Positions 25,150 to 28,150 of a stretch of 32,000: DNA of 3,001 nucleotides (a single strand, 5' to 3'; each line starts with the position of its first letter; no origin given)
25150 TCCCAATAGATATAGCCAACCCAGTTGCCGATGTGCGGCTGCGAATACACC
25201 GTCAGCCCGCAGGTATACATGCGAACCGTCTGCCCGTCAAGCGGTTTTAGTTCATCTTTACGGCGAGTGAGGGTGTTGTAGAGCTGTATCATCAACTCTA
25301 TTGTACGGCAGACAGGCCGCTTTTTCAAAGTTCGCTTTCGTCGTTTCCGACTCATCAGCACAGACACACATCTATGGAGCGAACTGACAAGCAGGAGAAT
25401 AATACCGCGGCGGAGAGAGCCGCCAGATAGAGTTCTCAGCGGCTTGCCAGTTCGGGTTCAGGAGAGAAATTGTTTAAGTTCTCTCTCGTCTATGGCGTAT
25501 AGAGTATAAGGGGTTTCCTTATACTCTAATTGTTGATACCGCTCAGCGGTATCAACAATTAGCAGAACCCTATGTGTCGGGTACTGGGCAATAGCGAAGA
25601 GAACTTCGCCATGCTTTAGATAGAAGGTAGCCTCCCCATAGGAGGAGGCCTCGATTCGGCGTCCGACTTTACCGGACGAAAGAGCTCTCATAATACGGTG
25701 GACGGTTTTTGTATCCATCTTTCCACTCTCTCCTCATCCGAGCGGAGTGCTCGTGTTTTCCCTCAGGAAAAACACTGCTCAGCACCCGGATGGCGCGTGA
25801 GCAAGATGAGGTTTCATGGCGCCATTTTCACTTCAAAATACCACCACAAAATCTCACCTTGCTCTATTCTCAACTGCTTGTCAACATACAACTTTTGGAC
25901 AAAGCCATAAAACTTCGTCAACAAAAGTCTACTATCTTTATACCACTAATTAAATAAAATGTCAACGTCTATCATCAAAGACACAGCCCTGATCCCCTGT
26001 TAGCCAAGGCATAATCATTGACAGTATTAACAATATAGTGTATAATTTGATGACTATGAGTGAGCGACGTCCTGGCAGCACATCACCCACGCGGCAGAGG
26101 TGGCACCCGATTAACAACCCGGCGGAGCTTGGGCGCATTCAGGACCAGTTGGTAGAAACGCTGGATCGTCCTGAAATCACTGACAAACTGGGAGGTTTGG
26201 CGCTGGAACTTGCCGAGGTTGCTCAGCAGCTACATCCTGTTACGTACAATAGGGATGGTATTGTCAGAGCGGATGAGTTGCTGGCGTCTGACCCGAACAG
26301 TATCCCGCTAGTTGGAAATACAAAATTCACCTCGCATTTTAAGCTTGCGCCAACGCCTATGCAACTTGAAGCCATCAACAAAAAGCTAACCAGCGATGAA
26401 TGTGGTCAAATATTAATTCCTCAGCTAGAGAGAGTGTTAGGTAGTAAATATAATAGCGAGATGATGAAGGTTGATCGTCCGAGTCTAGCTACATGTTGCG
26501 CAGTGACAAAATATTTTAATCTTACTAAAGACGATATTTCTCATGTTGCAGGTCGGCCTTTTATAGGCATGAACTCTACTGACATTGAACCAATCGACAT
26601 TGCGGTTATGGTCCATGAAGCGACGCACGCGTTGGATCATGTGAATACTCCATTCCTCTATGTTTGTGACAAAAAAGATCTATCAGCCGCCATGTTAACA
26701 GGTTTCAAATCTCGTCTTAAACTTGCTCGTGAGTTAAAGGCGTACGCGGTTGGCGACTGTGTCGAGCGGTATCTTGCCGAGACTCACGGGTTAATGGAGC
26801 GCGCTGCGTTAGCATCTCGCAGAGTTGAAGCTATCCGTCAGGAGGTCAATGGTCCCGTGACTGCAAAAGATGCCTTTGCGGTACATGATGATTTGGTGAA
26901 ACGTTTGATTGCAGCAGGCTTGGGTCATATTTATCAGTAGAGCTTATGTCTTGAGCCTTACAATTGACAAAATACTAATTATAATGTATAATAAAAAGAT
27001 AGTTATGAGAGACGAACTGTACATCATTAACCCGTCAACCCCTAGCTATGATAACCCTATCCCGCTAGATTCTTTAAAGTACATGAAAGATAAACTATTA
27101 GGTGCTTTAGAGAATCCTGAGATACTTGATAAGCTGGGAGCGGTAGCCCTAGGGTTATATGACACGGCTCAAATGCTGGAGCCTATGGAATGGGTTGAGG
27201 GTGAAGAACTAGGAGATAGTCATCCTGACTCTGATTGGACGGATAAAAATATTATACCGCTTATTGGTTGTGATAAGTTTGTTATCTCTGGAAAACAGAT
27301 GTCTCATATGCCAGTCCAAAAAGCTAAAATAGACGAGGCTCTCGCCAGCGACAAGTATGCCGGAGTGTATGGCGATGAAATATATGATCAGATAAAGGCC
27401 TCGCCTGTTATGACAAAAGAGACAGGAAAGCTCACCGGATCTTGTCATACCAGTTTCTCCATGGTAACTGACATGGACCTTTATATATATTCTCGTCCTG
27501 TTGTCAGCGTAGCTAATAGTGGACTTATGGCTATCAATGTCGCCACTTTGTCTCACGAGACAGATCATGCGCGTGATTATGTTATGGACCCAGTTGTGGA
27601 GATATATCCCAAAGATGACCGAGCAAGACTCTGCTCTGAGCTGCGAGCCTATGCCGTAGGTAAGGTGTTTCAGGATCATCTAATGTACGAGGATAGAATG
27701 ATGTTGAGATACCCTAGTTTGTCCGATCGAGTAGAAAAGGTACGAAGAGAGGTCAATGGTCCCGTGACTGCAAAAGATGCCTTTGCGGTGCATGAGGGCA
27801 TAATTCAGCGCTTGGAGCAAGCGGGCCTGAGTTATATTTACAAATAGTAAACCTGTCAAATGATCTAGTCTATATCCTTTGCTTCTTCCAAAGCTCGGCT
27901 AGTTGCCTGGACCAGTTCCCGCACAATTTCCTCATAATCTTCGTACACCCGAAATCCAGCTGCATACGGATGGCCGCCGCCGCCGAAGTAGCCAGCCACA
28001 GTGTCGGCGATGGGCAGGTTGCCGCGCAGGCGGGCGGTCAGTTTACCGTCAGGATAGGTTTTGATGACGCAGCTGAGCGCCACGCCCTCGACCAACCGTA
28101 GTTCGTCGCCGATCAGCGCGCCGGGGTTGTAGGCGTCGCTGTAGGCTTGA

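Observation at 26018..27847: Tandem pair of highly diverged HExxH (zincin-like) paralogs, each under its own perfect consensus promoter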

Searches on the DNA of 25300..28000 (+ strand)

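Call 62: search_rna_families(source=window, start=25300, end=28000, threshold=evalue, max_evalue=1, show_alignments=2)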
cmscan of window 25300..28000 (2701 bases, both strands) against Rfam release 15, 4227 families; matches with E-value up to 1: 2.
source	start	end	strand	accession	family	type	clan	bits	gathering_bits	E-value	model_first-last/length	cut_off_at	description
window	25725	25815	-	RF03147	RAGATH-10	Gene; sRNA;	-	91.9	41.2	5.7e-18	1-82/82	no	RAGATH-10 RNA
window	25337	25376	-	RF00008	Hammerhead_3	Gene; ribozyme;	CL00010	19.8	48.5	0.74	9-47/54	no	Hammerhead ribozyme (type III)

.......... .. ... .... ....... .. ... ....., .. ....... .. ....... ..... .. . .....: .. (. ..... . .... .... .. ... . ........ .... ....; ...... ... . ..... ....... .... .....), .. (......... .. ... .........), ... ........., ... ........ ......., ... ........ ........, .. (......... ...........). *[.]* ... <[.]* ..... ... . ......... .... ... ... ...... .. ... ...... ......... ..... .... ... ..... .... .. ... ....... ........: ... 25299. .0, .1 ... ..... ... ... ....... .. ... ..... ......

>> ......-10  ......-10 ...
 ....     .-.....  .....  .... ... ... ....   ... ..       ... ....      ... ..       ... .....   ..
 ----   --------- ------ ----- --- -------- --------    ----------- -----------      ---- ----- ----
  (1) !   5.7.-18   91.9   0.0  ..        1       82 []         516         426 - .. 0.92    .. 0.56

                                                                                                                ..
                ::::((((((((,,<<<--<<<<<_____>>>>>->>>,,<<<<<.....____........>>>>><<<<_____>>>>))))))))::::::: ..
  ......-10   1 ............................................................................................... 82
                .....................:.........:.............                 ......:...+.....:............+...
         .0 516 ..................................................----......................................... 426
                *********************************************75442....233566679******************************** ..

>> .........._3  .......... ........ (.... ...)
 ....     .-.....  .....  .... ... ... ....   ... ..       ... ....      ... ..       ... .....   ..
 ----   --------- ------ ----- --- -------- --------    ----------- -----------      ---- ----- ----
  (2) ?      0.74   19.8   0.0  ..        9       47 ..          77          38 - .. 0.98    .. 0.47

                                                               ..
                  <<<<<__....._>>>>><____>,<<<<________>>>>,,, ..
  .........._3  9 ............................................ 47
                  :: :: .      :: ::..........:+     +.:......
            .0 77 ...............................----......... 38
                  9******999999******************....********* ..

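Call 71: search_rna_families(sources=[L001, L002, L003, L004, L005, L006, L007, L008, L009, L010], threshold=gathering)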
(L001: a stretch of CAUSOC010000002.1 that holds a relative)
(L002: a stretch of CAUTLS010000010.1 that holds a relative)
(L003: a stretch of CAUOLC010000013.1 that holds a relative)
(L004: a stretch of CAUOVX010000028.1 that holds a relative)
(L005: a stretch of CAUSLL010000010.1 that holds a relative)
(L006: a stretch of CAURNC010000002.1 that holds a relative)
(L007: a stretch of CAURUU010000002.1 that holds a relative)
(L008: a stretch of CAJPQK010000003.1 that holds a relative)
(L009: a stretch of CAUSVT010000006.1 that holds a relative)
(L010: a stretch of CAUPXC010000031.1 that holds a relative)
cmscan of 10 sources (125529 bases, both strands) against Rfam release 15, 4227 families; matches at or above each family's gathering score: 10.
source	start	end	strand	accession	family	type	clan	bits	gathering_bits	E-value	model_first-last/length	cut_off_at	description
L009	7625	7712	-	RF03147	RAGATH-10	Gene; sRNA;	-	92.3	41.2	2.1e-16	1-82/82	no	RAGATH-10 RNA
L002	7667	7759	-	RF03147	RAGATH-10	Gene; sRNA;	-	88.5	41.2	1.8e-15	1-82/82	no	RAGATH-10 RNA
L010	5669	5758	-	RF03147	RAGATH-10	Gene; sRNA;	-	88.5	41.2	1.7e-15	1-82/82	no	RAGATH-10 RNA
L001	7678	7767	-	RF03147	RAGATH-10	Gene; sRNA;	-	88.2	41.2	2e-15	1-82/82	no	RAGATH-10 RNA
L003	7666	7758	-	RF03147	RAGATH-10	Gene; sRNA;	-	87.1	41.2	3.7e-15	1-82/82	no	RAGATH-10 RNA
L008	7666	7759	-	RF03147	RAGATH-10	Gene; sRNA;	-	81.6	41.2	8.2e-14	1-82/82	no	RAGATH-10 RNA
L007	7679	7766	-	RF03147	RAGATH-10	Gene; sRNA;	-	81.5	41.2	8.5e-14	1-82/82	no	RAGATH-10 RNA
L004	6582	6673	-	RF03147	RAGATH-10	Gene; sRNA;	-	80.9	41.2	1.2e-13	1-82/82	no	RAGATH-10 RNA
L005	7666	7759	-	RF03147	RAGATH-10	Gene; sRNA;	-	79.3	41.2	3e-13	1-82/82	no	RAGATH-10 RNA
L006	7664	7757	-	RF03147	RAGATH-10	Gene; sRNA;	-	78.7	41.2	4.1e-13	1-82/82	no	RAGATH-10 RNA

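Call 72: search_rna_families(sources=[L011, L012, L013, L014, L015, L016, L017, L018, L019, L020, L021, L022, L023, L024, L025], threshold=gathering)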
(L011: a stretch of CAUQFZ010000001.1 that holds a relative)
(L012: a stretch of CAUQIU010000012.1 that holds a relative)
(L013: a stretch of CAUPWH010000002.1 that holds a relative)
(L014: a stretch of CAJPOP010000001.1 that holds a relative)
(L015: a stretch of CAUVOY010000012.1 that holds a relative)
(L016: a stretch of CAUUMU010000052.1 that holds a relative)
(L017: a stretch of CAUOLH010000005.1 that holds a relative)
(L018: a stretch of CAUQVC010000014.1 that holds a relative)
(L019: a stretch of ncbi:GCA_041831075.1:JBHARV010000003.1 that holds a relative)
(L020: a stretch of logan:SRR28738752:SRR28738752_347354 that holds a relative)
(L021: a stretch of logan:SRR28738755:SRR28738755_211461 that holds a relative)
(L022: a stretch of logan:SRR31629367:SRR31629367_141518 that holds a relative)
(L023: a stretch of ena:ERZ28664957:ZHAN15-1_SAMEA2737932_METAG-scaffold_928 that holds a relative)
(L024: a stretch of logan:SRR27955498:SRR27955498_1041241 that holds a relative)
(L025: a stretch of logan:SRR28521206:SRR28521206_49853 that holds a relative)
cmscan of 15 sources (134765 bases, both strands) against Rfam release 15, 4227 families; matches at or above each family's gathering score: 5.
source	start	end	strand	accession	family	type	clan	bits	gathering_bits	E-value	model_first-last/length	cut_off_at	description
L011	7658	7751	-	RF03147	RAGATH-10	Gene; sRNA;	-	88.8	41.2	1.6e-15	1-82/82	no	RAGATH-10 RNA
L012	7678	7765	-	RF03147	RAGATH-10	Gene; sRNA;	-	88.2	41.2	2.3e-15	1-82/82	no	RAGATH-10 RNA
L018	113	204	-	RF03147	RAGATH-10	Gene; sRNA;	-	83.9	41.2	2.4e-14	1-82/82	no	RAGATH-10 RNA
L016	2799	2890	-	RF03147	RAGATH-10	Gene; sRNA;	-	74.5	41.2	4.6e-12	1-82/82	no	RAGATH-10 RNA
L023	2230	2301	+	RF00005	tRNA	Gene; tRNA;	CL00001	63.2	29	4.8e-11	1-71/71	no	tRNA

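Call 85: build_rna_model(alignment_id=A3)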
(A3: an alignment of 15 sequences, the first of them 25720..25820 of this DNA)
Model R1 built from alignment A3 (15 sequences, 105 columns); structure: RNAalifold consensus.
model positions 103; base pairs 30; branch points 2; effective number of sequences 0.93; information 0.59 bits per position. Calibrated on 0.2 Mb of random sequence (short: E-values are rough).
structure used (alignment columns):
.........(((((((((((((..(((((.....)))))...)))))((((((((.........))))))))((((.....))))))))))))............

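Call 87: search_with_rna_model(model_id=R1, sources=[L026, L027, L028, L029, L030, L031, L032, L033, L034, L035, L036, L037, L038, L039, L040, L041, L042, L043, L044, L045, L046, L047, L048, L049, L050, L051, L052, L053, L054, L055, L056, L057, L058, L059, L060, L061, L062, L063, L064, L065, L066, L067, L068, L069, L070, L071, L072, L073, L074, L075, L076, L077, L078, L079, L080, L081, L082, L083, L084, L085, L086, L087, L088, L089, L090, L091, L092, L093, L094, L095, L096, L097, L098, L099, L100, L101, L102, L103, L104, L105, L106, L107, L108, L109, L110, L111, L112, L113, L114, L115, L116, L117, L118, L119, L120, L121, L122, L123, L124, L125], max_evalue=0.001)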
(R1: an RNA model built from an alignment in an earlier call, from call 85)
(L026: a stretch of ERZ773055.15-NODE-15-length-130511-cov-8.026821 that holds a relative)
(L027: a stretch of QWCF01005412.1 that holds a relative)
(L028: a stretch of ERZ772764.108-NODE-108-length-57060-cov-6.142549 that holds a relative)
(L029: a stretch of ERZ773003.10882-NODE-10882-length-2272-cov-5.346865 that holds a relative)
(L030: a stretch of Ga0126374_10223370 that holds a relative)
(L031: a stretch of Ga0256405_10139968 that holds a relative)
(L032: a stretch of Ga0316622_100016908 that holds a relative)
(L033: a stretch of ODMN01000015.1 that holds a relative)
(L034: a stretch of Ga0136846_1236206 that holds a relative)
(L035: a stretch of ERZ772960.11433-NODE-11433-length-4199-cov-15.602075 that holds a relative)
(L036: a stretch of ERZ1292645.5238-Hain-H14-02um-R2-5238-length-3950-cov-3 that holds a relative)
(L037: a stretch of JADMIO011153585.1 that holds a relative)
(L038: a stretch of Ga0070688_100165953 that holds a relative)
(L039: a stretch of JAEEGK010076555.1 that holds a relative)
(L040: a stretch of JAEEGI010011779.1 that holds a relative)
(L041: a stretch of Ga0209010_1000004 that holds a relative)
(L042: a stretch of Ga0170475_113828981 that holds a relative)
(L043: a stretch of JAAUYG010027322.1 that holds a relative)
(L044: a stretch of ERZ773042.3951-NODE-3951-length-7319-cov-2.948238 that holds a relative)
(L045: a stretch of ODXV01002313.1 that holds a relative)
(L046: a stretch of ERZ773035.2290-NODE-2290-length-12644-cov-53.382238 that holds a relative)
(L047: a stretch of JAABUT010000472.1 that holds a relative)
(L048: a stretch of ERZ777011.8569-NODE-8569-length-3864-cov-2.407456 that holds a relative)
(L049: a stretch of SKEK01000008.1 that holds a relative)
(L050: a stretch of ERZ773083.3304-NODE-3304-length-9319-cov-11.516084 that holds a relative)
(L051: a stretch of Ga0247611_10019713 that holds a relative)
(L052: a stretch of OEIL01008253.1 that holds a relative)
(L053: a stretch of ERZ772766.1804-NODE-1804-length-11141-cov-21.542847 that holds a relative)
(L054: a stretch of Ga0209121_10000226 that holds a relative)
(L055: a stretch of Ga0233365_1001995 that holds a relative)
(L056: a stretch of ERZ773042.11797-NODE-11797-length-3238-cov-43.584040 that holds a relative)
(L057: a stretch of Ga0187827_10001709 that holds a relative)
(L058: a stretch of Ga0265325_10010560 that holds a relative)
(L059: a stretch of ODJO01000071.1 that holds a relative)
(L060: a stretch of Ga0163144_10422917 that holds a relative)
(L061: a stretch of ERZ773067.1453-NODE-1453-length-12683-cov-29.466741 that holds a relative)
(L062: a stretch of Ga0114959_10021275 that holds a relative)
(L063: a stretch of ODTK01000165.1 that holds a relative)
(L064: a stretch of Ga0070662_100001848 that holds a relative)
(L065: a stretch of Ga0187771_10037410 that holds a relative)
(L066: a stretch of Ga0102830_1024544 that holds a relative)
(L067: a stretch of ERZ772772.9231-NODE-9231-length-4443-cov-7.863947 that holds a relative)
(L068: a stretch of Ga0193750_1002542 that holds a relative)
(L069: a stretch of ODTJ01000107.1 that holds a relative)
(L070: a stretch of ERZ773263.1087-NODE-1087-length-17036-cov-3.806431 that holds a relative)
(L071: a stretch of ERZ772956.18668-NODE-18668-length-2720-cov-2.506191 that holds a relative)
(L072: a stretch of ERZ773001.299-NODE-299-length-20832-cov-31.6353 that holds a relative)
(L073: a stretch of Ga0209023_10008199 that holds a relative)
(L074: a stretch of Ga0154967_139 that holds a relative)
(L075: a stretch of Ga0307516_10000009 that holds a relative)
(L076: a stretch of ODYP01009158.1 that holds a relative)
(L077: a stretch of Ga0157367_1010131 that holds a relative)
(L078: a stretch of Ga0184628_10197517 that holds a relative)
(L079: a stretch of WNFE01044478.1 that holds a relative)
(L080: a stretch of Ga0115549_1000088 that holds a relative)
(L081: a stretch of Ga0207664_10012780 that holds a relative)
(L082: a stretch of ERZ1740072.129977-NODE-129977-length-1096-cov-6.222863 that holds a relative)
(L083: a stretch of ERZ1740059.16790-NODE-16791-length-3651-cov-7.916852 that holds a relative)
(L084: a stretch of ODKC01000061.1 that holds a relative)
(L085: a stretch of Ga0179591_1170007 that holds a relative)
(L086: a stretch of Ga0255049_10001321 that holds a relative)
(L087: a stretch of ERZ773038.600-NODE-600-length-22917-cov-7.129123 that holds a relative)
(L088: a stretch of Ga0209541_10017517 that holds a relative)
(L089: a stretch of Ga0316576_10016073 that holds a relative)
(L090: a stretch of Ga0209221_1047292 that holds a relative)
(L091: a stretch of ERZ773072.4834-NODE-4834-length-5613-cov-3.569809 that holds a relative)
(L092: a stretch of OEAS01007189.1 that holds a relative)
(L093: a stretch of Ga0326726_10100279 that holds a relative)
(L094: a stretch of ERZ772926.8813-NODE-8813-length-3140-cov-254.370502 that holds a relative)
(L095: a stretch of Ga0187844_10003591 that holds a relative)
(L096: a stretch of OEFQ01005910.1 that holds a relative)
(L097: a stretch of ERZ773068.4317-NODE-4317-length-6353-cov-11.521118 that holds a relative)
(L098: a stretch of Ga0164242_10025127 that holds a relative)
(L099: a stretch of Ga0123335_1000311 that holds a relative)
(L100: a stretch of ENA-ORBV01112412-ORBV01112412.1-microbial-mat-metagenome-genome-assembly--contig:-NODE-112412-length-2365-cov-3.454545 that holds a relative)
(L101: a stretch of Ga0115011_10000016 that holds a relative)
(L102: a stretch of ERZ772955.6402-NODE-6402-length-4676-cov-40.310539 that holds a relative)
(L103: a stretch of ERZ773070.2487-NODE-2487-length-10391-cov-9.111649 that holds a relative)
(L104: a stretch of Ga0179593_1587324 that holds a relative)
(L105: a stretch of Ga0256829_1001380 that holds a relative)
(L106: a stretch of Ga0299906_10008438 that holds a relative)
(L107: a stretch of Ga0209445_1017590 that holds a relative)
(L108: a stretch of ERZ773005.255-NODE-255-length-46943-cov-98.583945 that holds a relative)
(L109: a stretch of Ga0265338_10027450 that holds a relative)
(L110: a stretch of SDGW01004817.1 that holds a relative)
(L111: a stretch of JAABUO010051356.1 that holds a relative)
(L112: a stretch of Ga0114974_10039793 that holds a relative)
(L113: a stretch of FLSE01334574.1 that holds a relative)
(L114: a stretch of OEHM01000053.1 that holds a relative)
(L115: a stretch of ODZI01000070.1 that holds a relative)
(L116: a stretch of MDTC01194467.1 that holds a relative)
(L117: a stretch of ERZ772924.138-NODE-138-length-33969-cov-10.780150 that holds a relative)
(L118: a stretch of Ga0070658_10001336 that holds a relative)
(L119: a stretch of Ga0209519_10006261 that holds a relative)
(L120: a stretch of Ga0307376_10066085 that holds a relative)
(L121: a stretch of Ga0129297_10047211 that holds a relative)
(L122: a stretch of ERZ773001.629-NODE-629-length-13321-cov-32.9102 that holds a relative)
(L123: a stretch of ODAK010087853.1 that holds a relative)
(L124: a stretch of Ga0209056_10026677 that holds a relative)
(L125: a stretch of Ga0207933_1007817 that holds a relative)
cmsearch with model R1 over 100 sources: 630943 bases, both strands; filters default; matches with E-value up to 0.001: 40.
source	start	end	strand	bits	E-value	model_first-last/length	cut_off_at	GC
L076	1012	1114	-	122.3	7.5e-31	1-103/103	no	0.57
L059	4493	4594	-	118.4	8.9e-30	1-103/103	no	0.63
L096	1280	1383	-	117.5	1.6e-29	1-103/103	no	0.59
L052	417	518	-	115.3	6.6e-29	1-103/103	no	0.6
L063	1231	1334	-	115.1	7.4e-29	1-103/103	no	0.57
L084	4927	5028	-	115.1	7.4e-29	1-103/103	no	0.62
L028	1817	1914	+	110.6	1.3e-27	1-103/103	no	0.56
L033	3159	3256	+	110.6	1.3e-27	1-103/103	no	0.56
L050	4695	4792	-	110.6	1.3e-27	1-103/103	no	0.56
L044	3544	3647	+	109.7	2.3e-27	1-103/103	no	0.61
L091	1506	1606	-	107.5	9.3e-27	1-103/103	no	0.57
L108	520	620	+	106.3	2.1e-26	1-103/103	no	0.54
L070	11959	12059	+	105.8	2.8e-26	1-103/103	no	0.55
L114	27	124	+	105.5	3.4e-26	1-103/103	no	0.56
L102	4522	4624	-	104.4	6.8e-26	1-103/103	no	0.52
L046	8010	8110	-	98.6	2.9e-24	1-103/103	no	0.55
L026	882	980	-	96.2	1.3e-23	1-103/103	no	0.55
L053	7229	7327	-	95.1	2.6e-23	1-103/103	no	0.53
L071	2243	2342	+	91.4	2.9e-22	1-103/103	no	0.55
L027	2213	2309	+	91.1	3.4e-22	1-103/103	no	0.53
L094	35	129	+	89.6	8.9e-22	1-103/103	no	0.52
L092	4339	4438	+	89.1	1.2e-21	1-103/103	no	0.54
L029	2145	2240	-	89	1.4e-21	1-103/103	no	0.52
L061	3338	3432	-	86.9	5e-21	1-103/103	no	0.53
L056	1823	1917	-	86.1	8.5e-21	1-103/103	no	0.53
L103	1377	1471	-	86.1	8.5e-21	1-103/103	no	0.53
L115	9807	9901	+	86.1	8.5e-21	1-103/103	no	0.53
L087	12163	12258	-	86.1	8.8e-21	1-103/103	no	0.55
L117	4201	4295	+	86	9.2e-21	1-103/103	no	0.54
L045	7459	7555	+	84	3.3e-20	1-103/103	no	0.52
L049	5546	5642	-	82.9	6.5e-20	1-103/103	no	0.55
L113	743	839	-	82.9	6.5e-20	1-103/103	no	0.55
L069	208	305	-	82.2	1.1e-19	1-103/103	no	0.54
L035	3315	3411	+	80.4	3.2e-19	1-103/103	no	0.52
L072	4678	4775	+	80.1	4e-19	1-103/103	no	0.54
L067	3267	3364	+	76.4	4.4e-18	1-103/103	no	0.52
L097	1806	1903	-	76.4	4.4e-18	1-103/103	no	0.52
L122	9583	9679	-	73.1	3.5e-17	1-103/103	no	0.53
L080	5383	5471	-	45.1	2.2e-09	1-103/103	no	0.52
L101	8406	8494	-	41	3.1e-08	1-103/103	no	0.6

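Call 88: search_with_rna_model(model_id=R1, sources=[L126, L127, L128, L129, L130, L131, L132, L133, L134, L135, L136, L137, L138, L139, L140, L141, L142, L143, L144, L145, L146, L147, L148, L149, L019, L022, L023, L024, L025, L013, L014, L015, L017], max_evalue=0.001)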
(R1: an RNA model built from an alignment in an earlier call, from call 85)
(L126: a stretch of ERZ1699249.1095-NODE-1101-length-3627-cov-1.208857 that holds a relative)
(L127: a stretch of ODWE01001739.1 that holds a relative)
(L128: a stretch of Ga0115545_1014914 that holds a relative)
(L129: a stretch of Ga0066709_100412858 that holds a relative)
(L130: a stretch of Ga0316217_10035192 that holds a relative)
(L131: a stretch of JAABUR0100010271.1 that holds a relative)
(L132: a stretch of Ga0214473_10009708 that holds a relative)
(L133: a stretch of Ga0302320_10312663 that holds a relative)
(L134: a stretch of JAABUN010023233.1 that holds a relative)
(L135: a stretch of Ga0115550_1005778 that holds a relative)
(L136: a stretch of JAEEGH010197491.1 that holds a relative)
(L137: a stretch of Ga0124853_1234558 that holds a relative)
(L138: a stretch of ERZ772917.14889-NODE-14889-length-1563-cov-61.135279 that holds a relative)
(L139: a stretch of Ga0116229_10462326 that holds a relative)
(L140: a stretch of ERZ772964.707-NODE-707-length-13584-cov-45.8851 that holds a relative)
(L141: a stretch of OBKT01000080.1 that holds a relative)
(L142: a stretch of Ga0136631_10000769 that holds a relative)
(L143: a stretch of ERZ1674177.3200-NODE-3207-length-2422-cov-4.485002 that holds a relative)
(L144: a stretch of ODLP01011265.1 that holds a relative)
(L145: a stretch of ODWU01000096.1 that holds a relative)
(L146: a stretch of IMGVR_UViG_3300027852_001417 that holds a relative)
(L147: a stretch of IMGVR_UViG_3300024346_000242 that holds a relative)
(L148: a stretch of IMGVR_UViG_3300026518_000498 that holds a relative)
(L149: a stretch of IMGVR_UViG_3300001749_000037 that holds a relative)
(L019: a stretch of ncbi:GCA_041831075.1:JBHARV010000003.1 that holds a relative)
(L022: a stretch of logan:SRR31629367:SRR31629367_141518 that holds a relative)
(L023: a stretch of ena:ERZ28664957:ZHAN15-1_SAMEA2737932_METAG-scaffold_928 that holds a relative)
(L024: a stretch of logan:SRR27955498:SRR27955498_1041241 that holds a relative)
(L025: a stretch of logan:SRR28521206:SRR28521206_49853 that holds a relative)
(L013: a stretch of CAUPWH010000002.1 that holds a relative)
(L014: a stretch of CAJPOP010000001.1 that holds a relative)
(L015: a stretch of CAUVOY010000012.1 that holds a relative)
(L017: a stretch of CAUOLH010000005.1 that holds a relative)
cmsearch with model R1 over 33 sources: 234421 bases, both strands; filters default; matches with E-value up to 0.001: 9.
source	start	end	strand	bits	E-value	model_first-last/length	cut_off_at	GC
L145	7270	7373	-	119.1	2.1e-30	1-103/103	no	0.56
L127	6632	6729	-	110.7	4.6e-28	1-103/103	no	0.55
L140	5479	5579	+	103.1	5.8e-26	1-103/103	no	0.58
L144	182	278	+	91.1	1.3e-22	1-103/103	no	0.53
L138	966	1062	+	88.5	6.9e-22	1-103/103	no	0.57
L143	417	513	-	83.6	1.6e-20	1-103/103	no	0.49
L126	3023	3119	+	82.9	2.4e-20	1-103/103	no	0.55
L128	3208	3296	-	45.1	8.2e-10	1-103/103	no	0.52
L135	686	774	+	41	1.1e-08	1-103/103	no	0.6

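Call 92: search_with_rna_model(model_id=R1, sources=[L150, L151, L152], max_evalue=0.01)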
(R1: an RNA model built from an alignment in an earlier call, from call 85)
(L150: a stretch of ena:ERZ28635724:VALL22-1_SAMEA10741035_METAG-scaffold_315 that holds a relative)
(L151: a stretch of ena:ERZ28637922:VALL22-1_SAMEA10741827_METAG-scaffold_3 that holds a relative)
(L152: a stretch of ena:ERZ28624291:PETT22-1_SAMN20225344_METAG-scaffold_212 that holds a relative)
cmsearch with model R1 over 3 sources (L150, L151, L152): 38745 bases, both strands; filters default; matches with E-value up to 0.01: 3.
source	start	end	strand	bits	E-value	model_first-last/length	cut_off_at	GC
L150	5557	5631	-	27.9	8.3e-06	1-103/103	no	0.43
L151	5557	5631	-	27.9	8.3e-06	1-103/103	no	0.43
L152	5551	5625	-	27.9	8.3e-06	1-103/103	no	0.43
